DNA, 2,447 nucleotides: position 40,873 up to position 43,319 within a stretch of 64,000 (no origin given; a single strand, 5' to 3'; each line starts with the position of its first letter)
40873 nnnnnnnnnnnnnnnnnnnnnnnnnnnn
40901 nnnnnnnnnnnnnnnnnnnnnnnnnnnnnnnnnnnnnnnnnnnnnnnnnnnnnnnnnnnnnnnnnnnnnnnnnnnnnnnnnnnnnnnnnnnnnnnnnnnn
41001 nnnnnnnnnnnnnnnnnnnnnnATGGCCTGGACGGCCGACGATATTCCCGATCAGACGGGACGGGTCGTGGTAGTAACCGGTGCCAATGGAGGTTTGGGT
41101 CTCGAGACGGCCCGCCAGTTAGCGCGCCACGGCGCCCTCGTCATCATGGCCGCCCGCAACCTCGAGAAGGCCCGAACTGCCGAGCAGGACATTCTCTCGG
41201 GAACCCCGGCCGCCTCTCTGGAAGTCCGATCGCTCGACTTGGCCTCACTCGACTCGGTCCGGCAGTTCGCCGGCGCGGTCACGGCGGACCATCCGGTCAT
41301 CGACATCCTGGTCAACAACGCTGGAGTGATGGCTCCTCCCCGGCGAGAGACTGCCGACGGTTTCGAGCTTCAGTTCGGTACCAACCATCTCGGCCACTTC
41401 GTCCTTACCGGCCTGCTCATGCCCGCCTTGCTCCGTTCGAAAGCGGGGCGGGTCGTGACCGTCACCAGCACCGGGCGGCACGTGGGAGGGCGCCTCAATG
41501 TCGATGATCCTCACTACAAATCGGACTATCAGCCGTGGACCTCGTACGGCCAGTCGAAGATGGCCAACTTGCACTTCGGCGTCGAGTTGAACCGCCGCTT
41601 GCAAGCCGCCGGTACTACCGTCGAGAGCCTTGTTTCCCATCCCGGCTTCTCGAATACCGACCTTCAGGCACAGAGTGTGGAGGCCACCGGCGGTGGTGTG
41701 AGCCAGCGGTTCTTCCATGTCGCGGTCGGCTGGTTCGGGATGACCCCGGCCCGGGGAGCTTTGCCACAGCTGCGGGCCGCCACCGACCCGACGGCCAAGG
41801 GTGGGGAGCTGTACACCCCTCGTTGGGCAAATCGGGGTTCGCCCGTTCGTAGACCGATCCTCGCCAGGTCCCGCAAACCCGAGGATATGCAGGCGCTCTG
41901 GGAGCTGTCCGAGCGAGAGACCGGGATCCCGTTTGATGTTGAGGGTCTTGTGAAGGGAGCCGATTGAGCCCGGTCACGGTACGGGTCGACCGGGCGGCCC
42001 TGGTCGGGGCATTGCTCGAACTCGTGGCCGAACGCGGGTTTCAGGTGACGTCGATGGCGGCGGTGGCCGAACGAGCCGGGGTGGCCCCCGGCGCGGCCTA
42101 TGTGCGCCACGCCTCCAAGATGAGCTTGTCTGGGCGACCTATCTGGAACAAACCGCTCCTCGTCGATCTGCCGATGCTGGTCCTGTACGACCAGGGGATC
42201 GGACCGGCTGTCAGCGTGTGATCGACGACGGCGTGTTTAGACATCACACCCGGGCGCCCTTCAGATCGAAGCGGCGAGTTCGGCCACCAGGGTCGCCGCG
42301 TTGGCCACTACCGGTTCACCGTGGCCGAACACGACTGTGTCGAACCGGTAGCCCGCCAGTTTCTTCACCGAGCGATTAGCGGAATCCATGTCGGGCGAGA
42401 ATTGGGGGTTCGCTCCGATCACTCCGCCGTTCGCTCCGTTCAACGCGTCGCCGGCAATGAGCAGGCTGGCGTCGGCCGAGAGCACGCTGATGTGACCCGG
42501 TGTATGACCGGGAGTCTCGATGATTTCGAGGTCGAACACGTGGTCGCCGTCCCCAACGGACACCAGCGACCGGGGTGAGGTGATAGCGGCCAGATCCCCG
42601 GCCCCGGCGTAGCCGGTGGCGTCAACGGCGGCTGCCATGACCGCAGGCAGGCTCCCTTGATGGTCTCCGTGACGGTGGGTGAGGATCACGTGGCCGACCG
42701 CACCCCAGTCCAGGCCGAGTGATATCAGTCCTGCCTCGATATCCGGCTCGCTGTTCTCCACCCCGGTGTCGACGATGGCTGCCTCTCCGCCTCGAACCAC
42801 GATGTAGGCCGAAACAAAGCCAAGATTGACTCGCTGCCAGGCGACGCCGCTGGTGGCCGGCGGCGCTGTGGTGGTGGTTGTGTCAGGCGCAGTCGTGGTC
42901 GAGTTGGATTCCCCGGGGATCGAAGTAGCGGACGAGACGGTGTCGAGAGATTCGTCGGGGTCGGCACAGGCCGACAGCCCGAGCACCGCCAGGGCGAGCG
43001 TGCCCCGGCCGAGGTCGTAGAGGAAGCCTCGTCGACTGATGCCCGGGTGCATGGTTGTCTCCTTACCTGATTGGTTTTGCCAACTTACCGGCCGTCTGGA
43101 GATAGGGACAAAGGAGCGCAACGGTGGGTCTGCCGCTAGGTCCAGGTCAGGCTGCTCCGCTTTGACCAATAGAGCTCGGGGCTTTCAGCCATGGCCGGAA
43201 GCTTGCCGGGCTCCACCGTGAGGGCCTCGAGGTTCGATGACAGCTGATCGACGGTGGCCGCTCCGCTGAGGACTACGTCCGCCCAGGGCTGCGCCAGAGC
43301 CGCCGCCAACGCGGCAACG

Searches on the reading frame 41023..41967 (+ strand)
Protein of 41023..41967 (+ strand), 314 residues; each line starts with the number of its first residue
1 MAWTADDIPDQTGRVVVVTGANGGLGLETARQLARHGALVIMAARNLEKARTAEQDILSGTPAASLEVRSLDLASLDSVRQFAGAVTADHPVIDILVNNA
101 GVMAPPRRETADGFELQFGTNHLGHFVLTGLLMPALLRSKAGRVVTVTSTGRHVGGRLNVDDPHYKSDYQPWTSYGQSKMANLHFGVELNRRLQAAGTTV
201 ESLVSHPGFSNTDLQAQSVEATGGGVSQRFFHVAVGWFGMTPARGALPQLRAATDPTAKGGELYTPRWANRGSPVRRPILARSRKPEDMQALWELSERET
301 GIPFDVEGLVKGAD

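Call 9: search_protein_families(library=pfam, proteins=[window:41023-41967:+], max_evalue=0.01)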
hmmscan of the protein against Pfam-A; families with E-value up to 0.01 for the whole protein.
window:41023-41967:+ (314 aa): 4 families
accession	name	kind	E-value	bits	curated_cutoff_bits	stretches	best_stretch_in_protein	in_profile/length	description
PF00106.31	adh_short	-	6.2e-29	101.3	26.6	1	14-220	1-192/195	short chain dehydrogenase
PF13561.12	adh_short_C2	-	5.8e-15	55.9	27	1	20-155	1-136/236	Enoyl-(Acyl carrier protein) reductase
PF08659.16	KR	-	8.4e-09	36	22.6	1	16-104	3-93/180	KR domain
PF01370.27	Epimerase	-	4.5e-05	23.4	20.9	1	16-186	1-153/240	NAD dependent epimerase/dehydratase family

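Call 10: find_homologous_proteins(query=window:41023-41967:+, max_evalue=1e-30)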
Query window:41023-41967:+ (314 aa): 7977 proteins with E <= 1e-30 among 8000 candidates; the best 120 are listed.
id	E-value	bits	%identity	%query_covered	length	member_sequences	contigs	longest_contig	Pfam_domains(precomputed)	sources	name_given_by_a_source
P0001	9.5e-206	700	100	100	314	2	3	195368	PF08659.17,PF13561.13,PF00106.32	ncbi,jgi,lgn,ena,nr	ncbi:MAG: oxidoreductase [Acidimicrobiia bacterium]|nr:oxidoreductase [Acidimicrobiia bacterium] MDH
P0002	3.2e-170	584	86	100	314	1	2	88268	PF08659.17,PF13561.13,PF00106.32,PF01370.28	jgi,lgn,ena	-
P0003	1.1e-169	582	83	100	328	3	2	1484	PF08659.17,PF13561.13,PF00106.32,PF01370.28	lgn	-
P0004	9.5e-169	579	85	99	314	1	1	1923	PF08659.17,PF13561.13,PF00106.32,PF01370.28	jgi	jgi:NAD(P)-dependent dehydrogenase (short-subunit alcohol dehydrogenase family)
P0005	3.3e-162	557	81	99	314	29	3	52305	PF08659.17,PF13561.13,PF00106.32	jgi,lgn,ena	-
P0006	4.2e-151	521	75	99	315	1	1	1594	PF08659.17,PF13561.13,PF00106.32,PF01370.28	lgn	-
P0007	7.6e-151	520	75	98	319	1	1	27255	PF08659.17,PF13561.13,PF00106.32,PF01370.28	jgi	jgi:NAD(P)-dependent dehydrogenase (short-subunit alcohol dehydrogenase family)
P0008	1.7e-150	519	76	99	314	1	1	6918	PF08659.17,PF13561.13,PF00106.32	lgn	-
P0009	7.0e-149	514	75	98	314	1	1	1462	PF08659.17,PF13561.13,PF00106.32,PF01370.28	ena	-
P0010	9.7e-141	487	71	100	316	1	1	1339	PF08659.17,PF13561.13,PF00106.32,PF01370.28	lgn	-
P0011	1.3e-138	480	70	100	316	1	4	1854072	PF08659.17,PF13561.13,PF00106.32,PF01370.28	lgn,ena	-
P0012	2.3e-138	479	70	99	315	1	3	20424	PF13561.13,PF00106.32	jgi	jgi:NAD(P)-dependent dehydrogenase (short-subunit alcohol dehydrogenase family)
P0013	4.9e-138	478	72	98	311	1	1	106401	PF08659.17,PF13561.13,PF00106.32,PF01370.28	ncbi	-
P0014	4.2e-137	475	71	99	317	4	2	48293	PF08659.17,PF13561.13,PF00106.32,PF01370.28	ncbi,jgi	jgi:NAD(P)-dependent dehydrogenase (short-subunit alcohol dehydrogenase family)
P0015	5.2e-137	475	72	97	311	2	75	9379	PF08659.17,PF13561.13,PF00106.32,PF01370.28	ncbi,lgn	-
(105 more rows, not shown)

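Call 11: find_encoding_contigs(protein=window:41023-41967:+, flank=10000, max_places=10)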
Protein window:41023-41967:+ (314 aa): 6 contigs read that carry it; 6 places shown.
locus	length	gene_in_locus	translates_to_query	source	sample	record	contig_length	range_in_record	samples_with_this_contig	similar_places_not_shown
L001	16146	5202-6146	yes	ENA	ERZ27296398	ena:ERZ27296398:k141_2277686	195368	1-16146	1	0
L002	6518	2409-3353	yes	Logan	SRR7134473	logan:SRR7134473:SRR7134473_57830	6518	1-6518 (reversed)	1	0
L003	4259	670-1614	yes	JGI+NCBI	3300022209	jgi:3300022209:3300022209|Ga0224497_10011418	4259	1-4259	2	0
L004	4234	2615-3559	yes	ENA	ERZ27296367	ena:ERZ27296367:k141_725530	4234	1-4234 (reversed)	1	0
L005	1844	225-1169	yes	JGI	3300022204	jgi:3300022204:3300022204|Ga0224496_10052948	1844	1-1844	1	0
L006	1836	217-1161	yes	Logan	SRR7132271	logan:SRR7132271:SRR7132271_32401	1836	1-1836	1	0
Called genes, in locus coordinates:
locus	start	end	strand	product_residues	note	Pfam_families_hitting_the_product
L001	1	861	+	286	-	?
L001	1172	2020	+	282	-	PF00892:EamA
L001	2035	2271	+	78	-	-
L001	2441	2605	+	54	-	-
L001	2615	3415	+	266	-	PF00753:Lactamase_B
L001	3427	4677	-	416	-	PF00817:IMS, PF11798:IMS_HHH (weak), PF11799:IMS_C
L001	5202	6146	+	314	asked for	PF00106:adh_short, PF08659:KR, PF13561:adh_short_C2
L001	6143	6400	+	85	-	PF00440:TetR_N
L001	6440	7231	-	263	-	PF00753:Lactamase_B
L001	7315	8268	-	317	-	PF00248:Aldo_ket_red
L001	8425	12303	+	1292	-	PF00270:DEAD, PF00271:Helicase_C, PF21010:HA2_C, PF07717:OB_NTP_bind, PF11898:DUF3418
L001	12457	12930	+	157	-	PF00383:dCMP_cyt_deam_1, PF14437:MafB19-deam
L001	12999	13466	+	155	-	PF00293:NUDIX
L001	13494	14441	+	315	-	PF04402:SIMPL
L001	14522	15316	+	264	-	PF01975:SurE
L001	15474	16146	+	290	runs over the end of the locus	PF03649:UPF0014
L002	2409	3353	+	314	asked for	PF00106:adh_short, PF08659:KR, PF13561:adh_short_C2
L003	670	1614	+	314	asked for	PF00106:adh_short, PF08659:KR, PF13561:adh_short_C2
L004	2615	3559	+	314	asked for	PF00106:adh_short, PF08659:KR, PF13561:adh_short_C2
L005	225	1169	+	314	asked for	PF00106:adh_short, PF08659:KR, PF13561:adh_short_C2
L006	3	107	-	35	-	?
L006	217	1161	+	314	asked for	PF00106:adh_short, PF08659:KR, PF13561:adh_short_C2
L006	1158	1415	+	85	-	PF00440:TetR_N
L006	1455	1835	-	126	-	?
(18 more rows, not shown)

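Call 12: find_related_loci(query=window:41023-41967:+, collection=genome_contigs, flank=6000)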
Query window:41023-41967:+ (314 aa) in genome_contigs; peptide patterns used: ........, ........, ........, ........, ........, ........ (x = any residue, [..] = any of these).
600 stretches matched a pattern (row limit reached: there are more); 593 encode a relative of the query (tblastn E <= 1e-3); the best 80 are kept; 80 distinct loci.
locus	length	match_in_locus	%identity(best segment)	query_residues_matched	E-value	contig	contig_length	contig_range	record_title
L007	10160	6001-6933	81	1-311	3e-169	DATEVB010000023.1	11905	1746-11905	MAG TPA_asm: Acidimicrobiia bacterium isolate SMAG_U8356 k141_12701, whole genome shotgun sequence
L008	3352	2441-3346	63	1-302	1e-122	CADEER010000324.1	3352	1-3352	uncultured bacterium isolate Bacteria sp. RBC016 genome assembly, contig: MAG016_324, whole genome shotgun sequence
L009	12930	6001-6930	57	1-311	9e-102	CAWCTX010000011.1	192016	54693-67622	MAG: uncultured Actinomycetota bacterium isolate MFD05454.bin.1.262 genome assembly, contig: contig_4034, whole genome s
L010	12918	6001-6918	55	1-306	2e-101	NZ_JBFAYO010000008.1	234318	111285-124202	Nocardia sp. NPDC051787 NPDC051787_66_C2.ctg-0008, whole genome shotgun sequence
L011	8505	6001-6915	54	1-306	2e-101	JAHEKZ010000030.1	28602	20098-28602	MAG: Actinomycetes bacterium isolate Ww60 NODE_2756_length_28602_cov_16.839402, whole genome shotgun sequence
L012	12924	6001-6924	54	1-308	2e-98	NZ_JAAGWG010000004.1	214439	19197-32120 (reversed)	Blastococcus saxobsidens strain 67B17 Scaffold3_1, whole genome shotgun sequence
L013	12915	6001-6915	53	1-306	9e-98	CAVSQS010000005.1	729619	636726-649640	MAG: uncultured Actinomycetota bacterium isolate MFD05684.bin.3.129 genome assembly, contig: contig_44113, whole genome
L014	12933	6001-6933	54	1-307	2e-97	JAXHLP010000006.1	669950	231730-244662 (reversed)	MAG: Acidimicrobiales bacterium isolate Salar_de_Ascotan_soil_MAG_ASO25 contig_3838_polypolish, whole genome shotgun seq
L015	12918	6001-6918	55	1-307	5e-97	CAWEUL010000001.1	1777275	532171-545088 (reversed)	MAG: uncultured Actinomycetota bacterium isolate MFD05684.bin.1.343 genome assembly, contig: contig_10356, whole genome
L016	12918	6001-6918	57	1-306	7e-96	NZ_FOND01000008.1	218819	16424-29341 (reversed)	Blastococcus tunisiensis strain DSM 46838, whole genome shotgun sequence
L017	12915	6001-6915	56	1-306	2e-95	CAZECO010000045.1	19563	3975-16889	MAG TPA_asm: uncultured Actinomycetes bacterium isolate SRP344714_co2_301 genome assembly, contig: NODE_7165_length_1956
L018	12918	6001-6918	55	1-306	5e-95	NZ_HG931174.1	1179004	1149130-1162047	Candidatus Blastococcus massiliensis AP3, whole genome shotgun sequence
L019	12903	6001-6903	56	1-302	3e-91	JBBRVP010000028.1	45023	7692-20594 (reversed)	MAG: Jiangellales bacterium isolate La3_metabat2.200 La3_metabat2.200_K_3558327_L_45023_cov_22.7119, whole genome shotgu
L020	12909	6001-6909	56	1-304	8e-88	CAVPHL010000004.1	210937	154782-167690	MAG: uncultured Actinomycetota bacterium isolate MFD09964.bin.2.182 genome assembly, contig: contig_25637, whole genome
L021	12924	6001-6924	50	1-308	1e-86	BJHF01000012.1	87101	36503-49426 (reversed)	Deltaproteobacteria bacterium LBMAG_Deltaproteobacteria_hypo.bin1 DNA, sequence012, whole genome shotgun sequence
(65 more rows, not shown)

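Call 16: find_encoding_contigs(protein=P0002, flank=6000, max_places=3)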
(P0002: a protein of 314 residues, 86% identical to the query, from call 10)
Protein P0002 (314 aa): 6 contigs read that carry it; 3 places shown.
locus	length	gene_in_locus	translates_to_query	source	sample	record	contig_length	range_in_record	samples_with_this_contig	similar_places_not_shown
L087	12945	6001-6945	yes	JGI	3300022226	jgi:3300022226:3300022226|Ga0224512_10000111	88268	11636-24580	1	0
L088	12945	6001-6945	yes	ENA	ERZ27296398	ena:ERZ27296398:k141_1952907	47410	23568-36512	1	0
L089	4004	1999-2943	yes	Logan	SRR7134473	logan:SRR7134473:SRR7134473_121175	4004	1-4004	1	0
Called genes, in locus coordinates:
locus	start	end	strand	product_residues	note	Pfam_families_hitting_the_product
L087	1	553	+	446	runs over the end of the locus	-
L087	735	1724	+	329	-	PF00892:EamA, PF03151:TPT (faint), PF00892:EamA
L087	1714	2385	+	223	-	PF08378:NERD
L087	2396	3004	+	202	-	PF00753:Lactamase_B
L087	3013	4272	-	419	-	PF00817:IMS, PF11798:IMS_HHH (faint), PF11799:IMS_C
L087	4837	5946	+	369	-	PF13646:HEAT_2 (faint), PF02985:HEAT (faint)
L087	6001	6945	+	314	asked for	PF00106:adh_short, PF01370:Epimerase (faint), PF08659:KR, PF13561:adh_short_C2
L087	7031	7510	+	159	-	PF00440:TetR_N (weak), PF22604:TetR_HI_0893_C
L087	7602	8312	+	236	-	PF00775:Dioxygenase_C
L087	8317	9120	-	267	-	PF12679:ABC2_membrane_2, PF10920:DUF2705, PF12730:ABC2_membrane_4 (weak), PF13346:ABC2_membrane_5 (weak)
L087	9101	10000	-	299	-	PF00005:ABC_tran, PF13304:AAA_21 (weak)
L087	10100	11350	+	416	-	PF00890:FAD_binding_2 (weak), PF01266:DAO (weak), PF03486:HI0933_like (weak), PF07992:Pyr_redox_2 (weak), PF12831:FAD_oxidored (weak), PF01593:Amino_oxidase, PF13450:NAD_binding_8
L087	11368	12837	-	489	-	PF01073:3Beta_HSD (weak), PF01370:Epimerase, PF05368:NmrA, PF13460:NAD_binding_10, PF16363:GDP_Man_Dehyd (weak), PF11066:DUF2867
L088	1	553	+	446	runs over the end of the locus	-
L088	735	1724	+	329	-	PF00892:EamA, PF03151:TPT (faint), PF00892:EamA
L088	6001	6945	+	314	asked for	PF00106:adh_short, PF01370:Epimerase (faint), PF08659:KR, PF13561:adh_short_C2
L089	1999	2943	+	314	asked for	PF00106:adh_short, PF01370:Epimerase (faint), PF08659:KR, PF13561:adh_short_C2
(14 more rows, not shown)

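Call 17: find_encoding_contigs(protein=P0007, flank=6000, max_places=3)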
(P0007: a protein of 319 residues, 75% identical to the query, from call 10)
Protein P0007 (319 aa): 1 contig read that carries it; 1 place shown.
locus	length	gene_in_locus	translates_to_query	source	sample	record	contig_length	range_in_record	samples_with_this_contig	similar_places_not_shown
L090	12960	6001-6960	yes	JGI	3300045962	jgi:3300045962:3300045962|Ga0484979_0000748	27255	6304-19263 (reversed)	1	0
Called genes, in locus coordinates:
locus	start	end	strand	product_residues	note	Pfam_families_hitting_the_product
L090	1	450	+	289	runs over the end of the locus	PF00892:EamA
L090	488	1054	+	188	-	PF08378:NERD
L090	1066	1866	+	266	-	PF00753:Lactamase_B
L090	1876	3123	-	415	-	PF00817:IMS, PF11798:IMS_HHH (weak), PF11799:IMS_C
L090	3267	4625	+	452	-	PF00171:Aldedh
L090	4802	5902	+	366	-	PF02985:HEAT (faint)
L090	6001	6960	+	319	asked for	PF00106:adh_short, PF08659:KR, PF01370:Epimerase (weak), PF13561:adh_short_C2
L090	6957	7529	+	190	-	PF00440:TetR_N, PF22604:TetR_HI_0893_C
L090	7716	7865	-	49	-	-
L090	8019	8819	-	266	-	PF12730:ABC2_membrane_4 (weak), PF10920:DUF2705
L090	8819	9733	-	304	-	PF00005:ABC_tran, PF13304:AAA_21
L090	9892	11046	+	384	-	PF07730:HisKA_3, PF02518:HATPase_c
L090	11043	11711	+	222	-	PF00072:Response_reg, PF08281:Sigma70_r4_2, PF00196:GerE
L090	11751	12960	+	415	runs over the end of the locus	PF00890:FAD_binding_2 (weak), PF01266:DAO (faint), PF03486:HI0933_like (faint), PF07992:Pyr_redox_2 (faint), PF01593:Amino_oxidase, PF13450:NAD_binding_8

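Call 18: find_encoding_contigs(protein=P0008, flank=6000, max_places=3)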
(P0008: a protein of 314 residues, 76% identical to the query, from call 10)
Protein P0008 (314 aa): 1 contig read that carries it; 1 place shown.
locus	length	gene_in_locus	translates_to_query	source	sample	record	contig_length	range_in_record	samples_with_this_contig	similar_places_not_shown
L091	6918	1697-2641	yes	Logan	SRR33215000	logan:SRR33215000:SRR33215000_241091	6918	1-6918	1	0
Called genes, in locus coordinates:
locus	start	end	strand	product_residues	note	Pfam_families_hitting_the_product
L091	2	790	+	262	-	?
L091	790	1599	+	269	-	PF12679:ABC2_membrane_2, PF12730:ABC2_membrane_4 (weak)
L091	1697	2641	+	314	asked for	PF00106:adh_short, PF08659:KR (weak), PF13561:adh_short_C2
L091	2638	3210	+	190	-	PF00440:TetR_N, PF22604:TetR_HI_0893_C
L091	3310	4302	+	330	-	PF00174:Oxidored_molyb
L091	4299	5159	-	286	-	PF00753:Lactamase_B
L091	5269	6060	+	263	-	PF01975:SurE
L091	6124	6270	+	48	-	-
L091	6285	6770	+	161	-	-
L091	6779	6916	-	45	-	?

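Call 28: search_protein_families(library=ncbifam, proteins=[window:41023-41967:+], max_evalue=0.001)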
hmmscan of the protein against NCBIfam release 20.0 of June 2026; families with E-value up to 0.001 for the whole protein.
window:41023-41967:+ (314 aa): 202 families (the best 25 are shown)
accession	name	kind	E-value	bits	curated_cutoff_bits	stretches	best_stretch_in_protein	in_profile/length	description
NF004846.0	PRK06197.1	subfamily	1.2e-100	336.7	268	1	2-306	5-306/306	oxidoreductase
NF004513.0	PRK05854.1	subfamily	3.8e-84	282.4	282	1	7-305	9-312/314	SDR family oxidoreductase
NF004845.0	PRK06196.1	subfamily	1.5e-65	221.7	414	1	10-302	26-315/320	oxidoreductase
TIGR01289.1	LPOR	equivalog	4.6e-30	105.2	331.35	1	15-157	5-154/315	protochlorophyllide reductase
NF005559.1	PRK07231.1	subfamily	8.3e-23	81.2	215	1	12-228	3-204/249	glucose 1-dehydrogenase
NF005372.1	PRK06914.1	subfamily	3.5e-22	79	320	1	14-155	3-145/279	SDR family oxidoreductase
NF005878.0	PRK07825.1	subfamily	6.6e-21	74.9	287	1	12-216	8-193/278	short chain dehydrogenase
NF009466.0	PRK12826.1-2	subfamily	1.7e-20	73.6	222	1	13-222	3-199/248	3-oxoacyl-ACP reductase FabG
NF004791.0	PRK06138.1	equivalog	4.1e-20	72.1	312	1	12-159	4-150/252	SDR family oxidoreductase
NF005539.0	PRK07201.1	equivalog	1.3e-19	70.5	549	1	12-151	369-510/657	SDR family oxidoreductase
NF004825.0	PRK06181.1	equivalog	1.7e-19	70.2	215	1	12-228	5-206/268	SDR family oxidoreductase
NF006070.0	PRK08213.1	subfamily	3.8e-19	69.2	279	1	10-226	9-215/259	gluconate 5-dehydrogenase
NF004514.1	PRK05855.1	equivalog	1.4e-18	66.8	455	1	11-103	311-401/578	SDR family oxidoreductase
NF004826.0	PRK06182.1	subfamily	1.7e-18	66.9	305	1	13-154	4-139/274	oxidoreductase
NF004202.0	PRK05653.2-2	equivalog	3.5e-18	66.1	333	1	12-187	6-169/259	3-oxoacyl-ACP reductase FabG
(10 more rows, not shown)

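Call 39: list_cluster_members(proteins=[P0001, P0178, P0223, P0155, P0189, P0125, P0160, P0186])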
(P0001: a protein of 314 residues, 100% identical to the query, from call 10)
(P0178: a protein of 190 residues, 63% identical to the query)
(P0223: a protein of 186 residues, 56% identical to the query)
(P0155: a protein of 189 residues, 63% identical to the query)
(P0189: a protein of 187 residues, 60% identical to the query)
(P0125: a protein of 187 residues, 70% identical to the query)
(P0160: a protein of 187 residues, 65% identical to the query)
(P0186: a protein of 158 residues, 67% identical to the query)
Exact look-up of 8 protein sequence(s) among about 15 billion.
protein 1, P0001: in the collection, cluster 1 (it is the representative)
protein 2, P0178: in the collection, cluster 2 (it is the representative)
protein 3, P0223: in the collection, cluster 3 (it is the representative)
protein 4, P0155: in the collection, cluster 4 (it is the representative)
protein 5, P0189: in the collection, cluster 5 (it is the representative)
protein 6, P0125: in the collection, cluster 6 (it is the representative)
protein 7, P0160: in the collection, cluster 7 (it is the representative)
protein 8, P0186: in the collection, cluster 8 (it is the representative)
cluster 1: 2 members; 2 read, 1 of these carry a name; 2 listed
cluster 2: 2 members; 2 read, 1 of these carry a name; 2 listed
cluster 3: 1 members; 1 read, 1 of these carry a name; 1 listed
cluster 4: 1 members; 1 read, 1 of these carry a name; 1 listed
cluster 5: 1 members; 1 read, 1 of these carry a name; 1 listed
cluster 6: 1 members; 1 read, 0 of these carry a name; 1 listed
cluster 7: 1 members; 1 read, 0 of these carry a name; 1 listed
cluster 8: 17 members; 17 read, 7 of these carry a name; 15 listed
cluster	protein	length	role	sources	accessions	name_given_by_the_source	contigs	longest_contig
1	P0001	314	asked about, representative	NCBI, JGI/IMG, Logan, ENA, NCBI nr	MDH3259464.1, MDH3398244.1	MAG: oxidoreductase [Acidimicrobiia bacterium] | oxidoreductase [Acidimicrobiia bacterium]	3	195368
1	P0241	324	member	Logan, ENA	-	-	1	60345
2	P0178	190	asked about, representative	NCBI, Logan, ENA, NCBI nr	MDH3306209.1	MAG: TetR/AcrR family transcriptional regulator [Acidimicrobiia bacterium] | TetR/AcrR family transcriptional regulator [Acidimicrobiia bacterium]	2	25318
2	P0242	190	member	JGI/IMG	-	-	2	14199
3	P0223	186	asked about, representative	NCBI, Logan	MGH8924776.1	MAG: TetR/AcrR family transcriptional regulator [Acidimicrobiia bacterium]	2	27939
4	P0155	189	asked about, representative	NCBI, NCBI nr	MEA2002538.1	MAG: TetR/AcrR family transcriptional regulator [Actinomycetota bacterium] | TetR/AcrR family transcriptional regulator [Actinomycetota bacterium]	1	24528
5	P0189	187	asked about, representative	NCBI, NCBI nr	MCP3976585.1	MAG: TetR/AcrR family transcriptional regulator [bacterium] | TetR/AcrR family transcriptional regulator [bacterium]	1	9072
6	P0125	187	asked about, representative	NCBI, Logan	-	-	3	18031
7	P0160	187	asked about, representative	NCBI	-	-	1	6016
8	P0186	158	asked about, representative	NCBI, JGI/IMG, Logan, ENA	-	AcrR family transcriptional regulator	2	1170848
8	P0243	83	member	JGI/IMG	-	hypothetical protein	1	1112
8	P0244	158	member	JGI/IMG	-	TetR/AcrR family transcriptional repressor of multidrug resistance operon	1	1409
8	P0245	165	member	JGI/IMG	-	AcrR family transcriptional regulator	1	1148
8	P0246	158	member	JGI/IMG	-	AcrR family transcriptional regulator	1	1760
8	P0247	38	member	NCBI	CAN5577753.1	hypothetical protein BH18ACT16_BH18ACT16_15690 [soil metagenome]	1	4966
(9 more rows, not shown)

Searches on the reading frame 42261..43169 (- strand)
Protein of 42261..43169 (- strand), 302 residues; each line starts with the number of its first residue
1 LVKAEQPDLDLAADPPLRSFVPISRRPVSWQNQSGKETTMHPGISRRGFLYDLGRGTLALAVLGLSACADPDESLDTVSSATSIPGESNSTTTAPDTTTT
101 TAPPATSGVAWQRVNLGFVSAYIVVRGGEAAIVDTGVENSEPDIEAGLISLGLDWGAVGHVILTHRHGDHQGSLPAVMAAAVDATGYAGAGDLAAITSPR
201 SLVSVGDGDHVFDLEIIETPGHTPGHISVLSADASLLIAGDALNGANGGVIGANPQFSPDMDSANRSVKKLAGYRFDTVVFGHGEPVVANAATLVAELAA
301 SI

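Call 9: search_protein_families(library=pfam, proteins=[window:42261-43169:-], max_evalue=0.01)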
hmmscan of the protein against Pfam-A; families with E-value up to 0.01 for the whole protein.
window:42261-43169:- (302 aa): 2 families
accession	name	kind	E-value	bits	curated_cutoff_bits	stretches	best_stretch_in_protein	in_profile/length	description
PF00753.33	Lactamase_B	-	5.3e-23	82.4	22.7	1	116-283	3-196/196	Metallo-beta-lactamase superfamily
PF14597.12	Lactamase_B_5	-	0.00068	19.6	28.4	1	156-301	54-198/199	Metallo-beta-lactamase superfamily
